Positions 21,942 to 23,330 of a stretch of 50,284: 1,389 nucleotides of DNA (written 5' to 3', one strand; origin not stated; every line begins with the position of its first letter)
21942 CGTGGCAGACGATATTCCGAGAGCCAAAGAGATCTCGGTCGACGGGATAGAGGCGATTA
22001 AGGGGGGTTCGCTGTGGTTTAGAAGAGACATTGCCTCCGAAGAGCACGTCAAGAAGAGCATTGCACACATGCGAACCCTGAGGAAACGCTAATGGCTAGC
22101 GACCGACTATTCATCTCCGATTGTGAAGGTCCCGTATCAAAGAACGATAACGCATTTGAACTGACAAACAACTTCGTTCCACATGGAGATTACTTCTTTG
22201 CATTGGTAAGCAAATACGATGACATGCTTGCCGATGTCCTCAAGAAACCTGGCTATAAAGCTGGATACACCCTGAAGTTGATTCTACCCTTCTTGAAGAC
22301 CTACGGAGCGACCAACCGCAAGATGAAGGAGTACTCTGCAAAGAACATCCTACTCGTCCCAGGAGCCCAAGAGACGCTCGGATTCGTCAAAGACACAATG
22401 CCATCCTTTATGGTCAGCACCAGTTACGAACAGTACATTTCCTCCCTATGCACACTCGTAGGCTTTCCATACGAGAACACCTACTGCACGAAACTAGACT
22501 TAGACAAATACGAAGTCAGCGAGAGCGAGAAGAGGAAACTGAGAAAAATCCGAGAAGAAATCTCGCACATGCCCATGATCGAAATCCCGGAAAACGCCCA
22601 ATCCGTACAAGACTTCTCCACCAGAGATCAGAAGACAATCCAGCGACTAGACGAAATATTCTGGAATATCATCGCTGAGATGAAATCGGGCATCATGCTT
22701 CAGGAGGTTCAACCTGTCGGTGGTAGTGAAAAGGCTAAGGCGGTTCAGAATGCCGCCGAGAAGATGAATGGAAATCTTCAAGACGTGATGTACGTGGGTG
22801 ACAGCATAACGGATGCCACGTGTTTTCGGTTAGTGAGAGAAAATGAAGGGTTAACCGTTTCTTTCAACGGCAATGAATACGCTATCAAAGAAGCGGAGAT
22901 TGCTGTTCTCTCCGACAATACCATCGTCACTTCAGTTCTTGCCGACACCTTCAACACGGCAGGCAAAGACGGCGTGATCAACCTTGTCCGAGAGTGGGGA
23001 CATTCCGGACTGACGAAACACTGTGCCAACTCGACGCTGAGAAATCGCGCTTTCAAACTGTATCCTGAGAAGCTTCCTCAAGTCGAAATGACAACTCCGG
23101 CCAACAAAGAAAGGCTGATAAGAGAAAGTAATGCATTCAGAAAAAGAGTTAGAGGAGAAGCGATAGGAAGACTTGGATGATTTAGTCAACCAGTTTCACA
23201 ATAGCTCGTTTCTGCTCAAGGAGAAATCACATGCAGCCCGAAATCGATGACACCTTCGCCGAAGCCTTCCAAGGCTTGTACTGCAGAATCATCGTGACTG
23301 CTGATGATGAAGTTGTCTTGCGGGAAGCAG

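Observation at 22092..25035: An Ftr-type formyltransferase, an atypical HAD-fold protein and a PfkB kinase are fused into the purF-purD operon where a GAR transformylase would be expected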

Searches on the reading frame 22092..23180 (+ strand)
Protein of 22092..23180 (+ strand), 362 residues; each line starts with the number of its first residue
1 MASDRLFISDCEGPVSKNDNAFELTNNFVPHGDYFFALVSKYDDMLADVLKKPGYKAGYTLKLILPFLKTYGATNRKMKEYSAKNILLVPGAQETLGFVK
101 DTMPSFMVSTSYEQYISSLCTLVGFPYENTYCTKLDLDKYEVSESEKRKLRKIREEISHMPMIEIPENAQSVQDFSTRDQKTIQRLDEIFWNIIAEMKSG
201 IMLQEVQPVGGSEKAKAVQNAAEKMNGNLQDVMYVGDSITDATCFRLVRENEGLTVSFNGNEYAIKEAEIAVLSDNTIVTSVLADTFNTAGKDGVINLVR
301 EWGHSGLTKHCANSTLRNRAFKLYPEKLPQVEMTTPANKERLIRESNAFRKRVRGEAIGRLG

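Call 3: search_protein_families(library=pfam, proteins=[window:22092-23180:+], max_evalue=0.01)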
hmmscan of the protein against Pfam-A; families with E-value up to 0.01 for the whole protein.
window:22092-23180:+ (362 aa): 3 families
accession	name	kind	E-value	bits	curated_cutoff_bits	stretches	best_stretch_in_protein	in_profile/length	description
PF02358.22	Trehalose_PPase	-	2.6e-05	23.9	27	1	198-258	151-215/235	Trehalose-phosphatase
PF08282.18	Hydrolase_3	-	3.5e-05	24.1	20.9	1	120-253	96-223/255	haloacid dehalogenase-like hydrolase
PF00702.32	Hydrolase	-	0.0011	19.8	26.4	1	188-243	139-185/191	haloacid dehalogenase-like hydrolase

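Call 4: search_protein_families(library=ncbifam, proteins=[window:22092-23180:+], max_evalue=0.01)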
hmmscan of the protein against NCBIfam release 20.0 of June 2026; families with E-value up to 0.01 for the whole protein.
window:22092-23180:+ (362 aa): 11 families
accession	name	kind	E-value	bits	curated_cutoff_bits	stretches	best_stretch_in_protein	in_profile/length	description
TIGR01484.1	HAD-SF-IIB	subfamily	7.3e-07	29.4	41.8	1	190-249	151-216/221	HAD-IIB family hydrolase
TIGR00099.1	Cof-subfamily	subfamily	5.4e-06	26.2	137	1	197-247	173-222/256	Cof-type HAD-IIB family hydrolase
TIGR00685.1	T6PP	equivalog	0.00071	19.5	68.05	1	194-253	151-213/250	trehalose-phosphatase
TIGR01490.1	HAD-SF-IB-hyp1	subfamily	0.00086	19.6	98.3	1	195-249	135-191/202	HAD-IB family hydrolase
NF002245.0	PRK01158.1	equivalog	0.00096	18.5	198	1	213-248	157-192/233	phosphoglycolate phosphatase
TIGR01482.1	SPP-subfamily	subfamily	0.0012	18.5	107.15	1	140-248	79-184/225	sucrose-phosphate phosphatase subfamily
TIGR00338.1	serB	equivalog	0.0015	18.2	144.15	1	205-274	144-209/219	phosphoserine phosphatase SerB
TIGR01487.1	Pglycolate_arch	equivalog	0.0046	16.8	122.75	0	156-248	90-182/215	phosphoglycolate phosphatase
TIGR01488.1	HAD-SF-IB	subfamily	0.0056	16.7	45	0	207-247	136-176/177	HAD-IB family phosphatase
NF010109.0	PRK13582.1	equivalog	0.0077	15.9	133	0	84-146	65-126/205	bifunctional phosphoserine phosphatase/homoserine phosphotransferase ThrH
NF058599.1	KDN-9-PPhBT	equivalog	0.008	16.4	180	0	210-249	74-113/152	3-deoxy-D-glycero-D-galacto-nonulopyranosonate 9-phosphatase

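Call 18: find_homologous_proteins(query=window:22092-23180:+, max_evalue=0.00001)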
Query window:22092-23180:+ (362 aa): 4930 proteins with E <= 0.00001 among 7780 candidates; the best 120 are listed.
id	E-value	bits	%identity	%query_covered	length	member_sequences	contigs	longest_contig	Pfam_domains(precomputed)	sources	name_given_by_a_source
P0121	2.1e-228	775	95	100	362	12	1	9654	-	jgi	-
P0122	6.0e-184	629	75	100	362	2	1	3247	-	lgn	-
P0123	1.1e-177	608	74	99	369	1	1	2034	-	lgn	-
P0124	1.2e-175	602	73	100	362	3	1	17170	-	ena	-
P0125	1.8e-173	594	75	99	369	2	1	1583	PF08282.19,PF12710.14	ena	-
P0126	1.5e-169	582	73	99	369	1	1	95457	-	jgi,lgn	jgi:energy-converting hydrogenase A subunit R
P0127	2.2e-169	581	71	100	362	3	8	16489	-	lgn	-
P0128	3.7e-169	580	74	99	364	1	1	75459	PF12710.14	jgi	-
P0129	5.5e-168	576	73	99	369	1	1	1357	PF08282.19,PF12710.14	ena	-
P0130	1.0e-167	575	73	99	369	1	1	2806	PF08282.19,PF12710.14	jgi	-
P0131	2.3e-167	574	71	99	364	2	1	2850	PF08282.19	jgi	jgi:energy-converting hydrogenase A subunit R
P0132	5.7e-167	573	71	99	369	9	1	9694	PF02358.23,PF08282.19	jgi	-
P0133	6.8e-167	573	70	99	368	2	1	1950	PF08282.19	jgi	-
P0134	7.0e-167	573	72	99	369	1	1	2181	PF12710.14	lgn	-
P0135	7.4e-167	573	72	99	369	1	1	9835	-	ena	-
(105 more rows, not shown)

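Call 21: search_solved_structures(query=window:22092-23180:+, max_evalue=1, show_alignments=2)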
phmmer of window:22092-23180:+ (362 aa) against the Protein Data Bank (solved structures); distinct sequences matched with E-value up to 1: 3.
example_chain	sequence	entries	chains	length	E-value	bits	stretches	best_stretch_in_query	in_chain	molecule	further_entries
1y8a_A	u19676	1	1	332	5.9e-34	120.9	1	5-281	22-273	hypothetical protein AF1437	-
7y9n_A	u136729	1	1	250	0.0025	20.2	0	178-233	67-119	Spike protein S2',5HB-H2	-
1nf2_A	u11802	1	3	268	0.11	14.8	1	183-285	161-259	phosphatase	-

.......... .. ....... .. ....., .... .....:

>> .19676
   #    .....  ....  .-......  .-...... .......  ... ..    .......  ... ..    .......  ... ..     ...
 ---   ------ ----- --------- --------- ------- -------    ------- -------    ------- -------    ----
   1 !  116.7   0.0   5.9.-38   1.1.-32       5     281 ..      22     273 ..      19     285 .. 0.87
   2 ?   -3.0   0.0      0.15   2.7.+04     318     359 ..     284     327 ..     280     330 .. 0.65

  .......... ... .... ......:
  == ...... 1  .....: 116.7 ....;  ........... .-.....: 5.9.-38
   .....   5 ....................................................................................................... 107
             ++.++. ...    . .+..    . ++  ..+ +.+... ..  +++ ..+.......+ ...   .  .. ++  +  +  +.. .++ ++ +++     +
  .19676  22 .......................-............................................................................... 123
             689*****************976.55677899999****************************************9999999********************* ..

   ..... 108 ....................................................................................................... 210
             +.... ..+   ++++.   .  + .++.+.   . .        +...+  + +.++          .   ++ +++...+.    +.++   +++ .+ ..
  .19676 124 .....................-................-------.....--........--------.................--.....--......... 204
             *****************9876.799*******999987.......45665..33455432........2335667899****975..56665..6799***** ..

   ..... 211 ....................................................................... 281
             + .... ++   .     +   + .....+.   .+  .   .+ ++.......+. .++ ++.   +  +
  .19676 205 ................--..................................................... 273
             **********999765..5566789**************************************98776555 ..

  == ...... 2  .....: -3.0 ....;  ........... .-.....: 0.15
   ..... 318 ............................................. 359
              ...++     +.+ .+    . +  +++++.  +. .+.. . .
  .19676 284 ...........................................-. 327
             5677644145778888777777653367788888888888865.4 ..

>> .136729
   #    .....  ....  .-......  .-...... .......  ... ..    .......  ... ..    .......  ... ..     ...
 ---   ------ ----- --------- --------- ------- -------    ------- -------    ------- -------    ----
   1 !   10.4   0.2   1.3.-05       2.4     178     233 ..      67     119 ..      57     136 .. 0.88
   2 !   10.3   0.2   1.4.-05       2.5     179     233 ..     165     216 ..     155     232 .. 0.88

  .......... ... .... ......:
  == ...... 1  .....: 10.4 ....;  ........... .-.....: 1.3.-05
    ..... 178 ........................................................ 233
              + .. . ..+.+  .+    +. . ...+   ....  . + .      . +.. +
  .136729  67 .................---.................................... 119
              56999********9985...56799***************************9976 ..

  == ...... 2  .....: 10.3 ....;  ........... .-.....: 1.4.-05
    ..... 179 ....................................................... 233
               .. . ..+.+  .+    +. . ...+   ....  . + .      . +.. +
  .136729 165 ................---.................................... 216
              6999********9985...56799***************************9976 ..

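Call 24: search_protein_representatives(protein=window:22092-23180:+)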
Query: 362 residues. Proteins with E-value up to 0.001 (for the whole library): 625; up to 1e-10: 463; up to 1e-30: 223. The best 150 are listed.
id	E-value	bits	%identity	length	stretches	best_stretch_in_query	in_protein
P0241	7.3e-141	485.5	61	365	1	5-362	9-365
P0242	3.4e-128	443.9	54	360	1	5-362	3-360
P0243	1.9e-120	418.4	52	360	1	5-362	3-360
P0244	3.2e-116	404.5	52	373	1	5-362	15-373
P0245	2.6e-104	365.3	49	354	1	5-362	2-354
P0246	3.2e-102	358.5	47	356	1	5-362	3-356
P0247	7.1e-100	350.8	46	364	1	5-362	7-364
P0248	2.4e-99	349.1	48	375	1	5-362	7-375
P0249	4.1e-98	345.0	46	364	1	5-362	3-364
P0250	1.0e-97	343.6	51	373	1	5-362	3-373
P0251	6.1e-97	341.1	45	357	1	4-362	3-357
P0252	2.3e-96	339.2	48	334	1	29-362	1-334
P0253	1.9e-95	336.2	51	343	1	5-362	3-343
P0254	9.2e-95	334.0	46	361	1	2-362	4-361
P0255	5.7e-94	331.3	44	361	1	4-362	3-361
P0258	3.6e-90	318.9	43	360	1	7-361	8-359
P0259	4.2e-90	318.6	44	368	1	8-362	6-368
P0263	1.2e-89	317.2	42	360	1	5-362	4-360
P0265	1.8e-88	313.3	44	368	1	10-362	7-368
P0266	3.7e-88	312.3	42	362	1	7-357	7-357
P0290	2.4e-75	270.1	43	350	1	10-362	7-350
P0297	1.4e-72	261.1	36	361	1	4-355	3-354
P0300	9.4e-72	258.3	39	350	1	5-362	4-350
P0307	2.5e-68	247.1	42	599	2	4-304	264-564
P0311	5.8e-67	242.6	40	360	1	9-362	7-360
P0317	6.9e-64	232.5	38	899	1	6-362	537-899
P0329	6.6e-59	216.1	30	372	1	3-353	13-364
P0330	1.6e-58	214.8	37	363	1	9-362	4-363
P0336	4.2e-54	200.3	33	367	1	7-362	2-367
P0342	2.2e-53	197.9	30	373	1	2-354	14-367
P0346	1.7e-52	195.0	34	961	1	6-362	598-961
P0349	2.4e-51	191.2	34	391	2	33-362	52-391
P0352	8.0e-51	189.5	44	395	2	32-146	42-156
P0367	3.4e-46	174.3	34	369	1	8-362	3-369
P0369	1.3e-45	172.4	28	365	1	11-353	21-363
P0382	6.2e-42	160.3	27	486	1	4-355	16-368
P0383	8.0e-42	159.9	32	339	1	6-362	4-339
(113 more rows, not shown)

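Call 25: search_protein_families(library=pfam, proteins=[P0307, P0317, P0346, P0382, P0352], max_evalue=0.001)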
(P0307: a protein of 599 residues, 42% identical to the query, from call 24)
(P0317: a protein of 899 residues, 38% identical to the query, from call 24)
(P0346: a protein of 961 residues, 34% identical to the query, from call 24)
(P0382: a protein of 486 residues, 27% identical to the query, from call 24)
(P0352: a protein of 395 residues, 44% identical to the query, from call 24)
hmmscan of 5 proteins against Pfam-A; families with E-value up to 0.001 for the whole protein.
P0307 (599 aa): 1 family
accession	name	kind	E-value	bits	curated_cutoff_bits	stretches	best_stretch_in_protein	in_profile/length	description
PF00551.24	Formyl_trans_N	-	6.6e-12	46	26.1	1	86-173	62-149/181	Formyl transferase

P0317 (899 aa): 1 family
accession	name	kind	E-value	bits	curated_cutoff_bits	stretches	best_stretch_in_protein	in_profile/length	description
PF08282.18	Hydrolase_3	-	0.00025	21.3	20.9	0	744-812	185-242/255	haloacid dehalogenase-like hydrolase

P0346 (961 aa): 2 families
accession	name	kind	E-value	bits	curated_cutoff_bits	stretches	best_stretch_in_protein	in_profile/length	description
PF08282.18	Hydrolase_3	-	0.00015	22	20.9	1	789-874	171-243/255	haloacid dehalogenase-like hydrolase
PF02222.28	ATP-grasp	-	0.00015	21.9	27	0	427-453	153-179/179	ATP-grasp domain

P0382 (486 aa): 0 families

P0352 (395 aa): 2 families
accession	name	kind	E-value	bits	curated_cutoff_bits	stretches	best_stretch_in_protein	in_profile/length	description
PF12710.13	HAD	-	2.7e-07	31.7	27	0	86-148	71-135/189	haloacid dehalogenase-like hydrolase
PF00702.32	Hydrolase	-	0.00026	21.9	26.4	0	260-294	156-190/191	haloacid dehalogenase-like hydrolase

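Call 34: find_related_loci(query=A2, collection=genome_contigs, flank=10000)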
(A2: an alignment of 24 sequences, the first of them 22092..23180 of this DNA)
Query A2 (362 aa) in genome_contigs; peptide patterns used: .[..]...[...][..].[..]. (x = any residue, [..] = any of these).
600 stretches matched a pattern (row limit reached: there are more); 587 encode a relative of the query (tblastn E <= 1e-3); the best 80 are kept; 80 distinct loci.
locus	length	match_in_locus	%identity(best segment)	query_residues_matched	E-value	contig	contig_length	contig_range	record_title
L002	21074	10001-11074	72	5-362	5e-175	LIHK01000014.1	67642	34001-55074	MAG: Candidatus Bathyarchaeota archaeon BA2 ba2_10, whole genome shotgun sequence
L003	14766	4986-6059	68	5-362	6e-170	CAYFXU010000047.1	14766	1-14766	MAG TPA_asm: uncultured Candidatus Bathyarchaeia archaeon isolate ERP108616_co2_244 genome assembly, contig: NODE_6754_l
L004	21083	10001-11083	67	2-362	2e-165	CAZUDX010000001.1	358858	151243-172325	MAG TPA_asm: uncultured Candidatus Bathyarchaeia archaeon isolate SRP323688_co1_173 genome assembly, contig: NODE_31_len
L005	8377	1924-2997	66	5-362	1e-164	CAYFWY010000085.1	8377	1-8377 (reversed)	MAG TPA_asm: uncultured Candidatus Bathyarchaeia archaeon isolate ERP108616_co2_35 genome assembly, contig: NODE_16712_l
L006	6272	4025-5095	67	5-362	3e-165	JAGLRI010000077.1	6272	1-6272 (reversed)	MAG: Candidatus Bathyarchaeota archaeon isolate RS_9_1 ROV157_9.bin.1.fa_77, whole genome shotgun sequence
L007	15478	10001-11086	64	1-362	2e-161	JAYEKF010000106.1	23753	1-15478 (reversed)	MAG: Thermoproteota archaeon isolate MAG144 MAG144_106, whole genome shotgun sequence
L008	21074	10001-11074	63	5-362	3e-160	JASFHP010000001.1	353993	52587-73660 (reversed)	MAG: Candidatus Bathyarchaeota archaeon isolate D0608M20metaG_Bin_680 D0608M20metaG_FD_scaffold_1_c1, whole genome shotg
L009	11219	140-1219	62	3-362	5e-160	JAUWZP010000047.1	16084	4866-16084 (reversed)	MAG: Candidatus Bathyarchaeota archaeon isolate CSMAG_2739 CSMAG_2739_k141_466400_length_16084_cov_10.9724, whole genome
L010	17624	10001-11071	64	5-362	2e-159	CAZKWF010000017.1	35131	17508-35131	MAG TPA_asm: uncultured Candidatus Bathyarchaeia archaeon isolate binchicken_co294_181 genome assembly, contig: NODE_165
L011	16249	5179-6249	63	5-362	5e-158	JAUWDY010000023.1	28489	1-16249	MAG: Candidatus Bathyarchaeota archaeon isolate CSMAG_2176 CSMAG_2176_k141_1440230_length_28489_cov_13.9798, whole genom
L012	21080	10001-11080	65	3-362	4e-158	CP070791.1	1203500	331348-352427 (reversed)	MAG: Candidatus Bathyarchaeota archaeon isolate bin1445 chromosome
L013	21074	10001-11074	64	5-362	2e-157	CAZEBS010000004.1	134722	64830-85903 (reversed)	MAG TPA_asm: uncultured Candidatus Bathyarchaeia archaeon isolate SRP323688_co1_125 genome assembly, contig: NODE_243_le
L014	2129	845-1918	65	5-362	2e-169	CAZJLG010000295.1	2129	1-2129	MAG TPA_asm: uncultured Candidatus Bathyarchaeia archaeon isolate binchicken_co150_774 genome assembly, contig: NODE_209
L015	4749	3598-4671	62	5-362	2e-159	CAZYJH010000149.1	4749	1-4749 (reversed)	MAG TPA_asm: uncultured Candidatus Bathyarchaeia archaeon isolate binchicken_co81_63 genome assembly, contig: NODE_34815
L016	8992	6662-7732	62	5-362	1e-151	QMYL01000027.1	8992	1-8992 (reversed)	MAG: Candidatus Bathyarchaeota archaeon isolate B17_G17 B17_Guay17_scaffold_02425, whole genome shotgun sequence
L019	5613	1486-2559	61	4-362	1e-150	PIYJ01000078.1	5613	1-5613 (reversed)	MAG: Candidatus Bathyarchaeota archaeon isolate M10_bin190 bin1901_scaffold9943, whole genome shotgun sequence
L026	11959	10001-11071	60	5-362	1e-144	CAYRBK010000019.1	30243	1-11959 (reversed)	MAG TPA_asm: uncultured Candidatus Bathyarchaeia archaeon isolate binchicken_co124_317 genome assembly, contig: NODE_535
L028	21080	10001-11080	59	2-362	3e-144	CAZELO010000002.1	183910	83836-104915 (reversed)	MAG TPA_asm: uncultured Candidatus Bathyarchaeia archaeon isolate SRP323688_co1_251 genome assembly, contig: NODE_142_le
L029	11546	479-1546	59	6-362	5e-144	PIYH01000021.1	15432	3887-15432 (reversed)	MAG: Candidatus Bathyarchaeota archaeon isolate M10_bin190 bin1904_scaffold1703, whole genome shotgun sequence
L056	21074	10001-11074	53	5-362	3e-139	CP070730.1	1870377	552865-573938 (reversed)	MAG: Candidatus Bathyarchaeota archaeon isolate bin42 chromosome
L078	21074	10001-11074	53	5-362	2e-135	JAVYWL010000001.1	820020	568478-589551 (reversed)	MAG: Candidatus Bathyarchaeia archaeon isolate DRTY-2_202007_bins_32 DRTY-2_202007_bins_32_scaffold_1, whole genome shot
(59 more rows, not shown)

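Call 37: search_protein_families(library=pfam, proteins=[L056:11100-11666:+, L026:11130-11957:+, L016:7796-8794:+, L016:5221-6594:+, L005:3229-4047:+, L019:3395-4234:+, L029:1738-2313:+, L078:11074-11967:-, L028:11946-12770:-, L028:13182-14243:+], max_evalue=0.001)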
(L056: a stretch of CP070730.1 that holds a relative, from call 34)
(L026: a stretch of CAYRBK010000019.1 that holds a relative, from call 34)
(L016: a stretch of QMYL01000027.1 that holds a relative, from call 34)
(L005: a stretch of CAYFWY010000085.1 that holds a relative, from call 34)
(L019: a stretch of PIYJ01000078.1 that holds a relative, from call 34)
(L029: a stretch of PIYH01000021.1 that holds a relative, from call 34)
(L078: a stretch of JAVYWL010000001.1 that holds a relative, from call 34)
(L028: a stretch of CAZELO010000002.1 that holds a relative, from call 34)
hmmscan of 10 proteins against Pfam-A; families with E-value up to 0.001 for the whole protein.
L056:11100-11666:+ (188 aa): 1 family
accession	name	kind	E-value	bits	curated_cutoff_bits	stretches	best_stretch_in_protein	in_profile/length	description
PF01913.23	FTR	-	7.6e-35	120.4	27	1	9-136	5-122/142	Formylmethanofuran-tetrahydromethanopterin formyltransferase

L026:11130-11957:+ (276 aa): 1 family
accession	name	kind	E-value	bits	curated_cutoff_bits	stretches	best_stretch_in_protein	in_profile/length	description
PF01966.28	HD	-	3.2e-06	27.9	22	1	44-140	1-90/116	HD domain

L016:7796-8794:+ (332 aa): 1 family
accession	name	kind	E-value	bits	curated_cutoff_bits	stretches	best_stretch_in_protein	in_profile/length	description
PF06966.17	DUF1295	-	1.2e-06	28.7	20.4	1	143-277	99-234/235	Protein of unknown function (DUF1295)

L016:5221-6594:+ (457 aa): 2 families
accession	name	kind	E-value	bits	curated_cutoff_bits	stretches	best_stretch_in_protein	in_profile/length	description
PF02056.22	Glyco_hydro_4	-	1.4e-50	171.9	23.2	1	5-187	1-180/183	Family 4 glycosyl hydrolase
PF11975.13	Glyco_hydro_4C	-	5.6e-43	147.8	24.1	1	199-429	2-210/211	Family 4 glycosyl hydrolase C-terminal domain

L005:3229-4047:+ (272 aa): 1 family
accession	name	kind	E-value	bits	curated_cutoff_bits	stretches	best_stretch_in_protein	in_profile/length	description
PF01048.26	PNP_UDP_1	-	2.2e-49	168.4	25.1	1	15-252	1-232/233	Phosphorylase superfamily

L019:3395-4234:+ (279 aa): 1 family
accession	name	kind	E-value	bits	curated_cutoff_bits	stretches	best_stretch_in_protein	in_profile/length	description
PF06283.17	ThuA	-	2e-55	188.7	33.4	1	59-274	1-209/209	Trehalose utilisation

L029:1738-2313:+ (191 aa): 1 family
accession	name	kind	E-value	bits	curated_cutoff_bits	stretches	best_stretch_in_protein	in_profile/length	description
PF07790.16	Pilin_N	-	0.00045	21.4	25.2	1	9-84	2-71/78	Archaeal Type IV pilin, N-terminal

L078:11074-11967:- (297 aa): 0 families

L028:11946-12770:- (274 aa): 1 family
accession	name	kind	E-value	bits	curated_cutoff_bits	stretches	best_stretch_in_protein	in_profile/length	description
PF01261.30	AP_endonuc_2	-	3.1e-26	93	31.1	1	51-260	31-240/249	Xylose isomerase-like TIM barrel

L028:13182-14243:+ (353 aa): 0 families
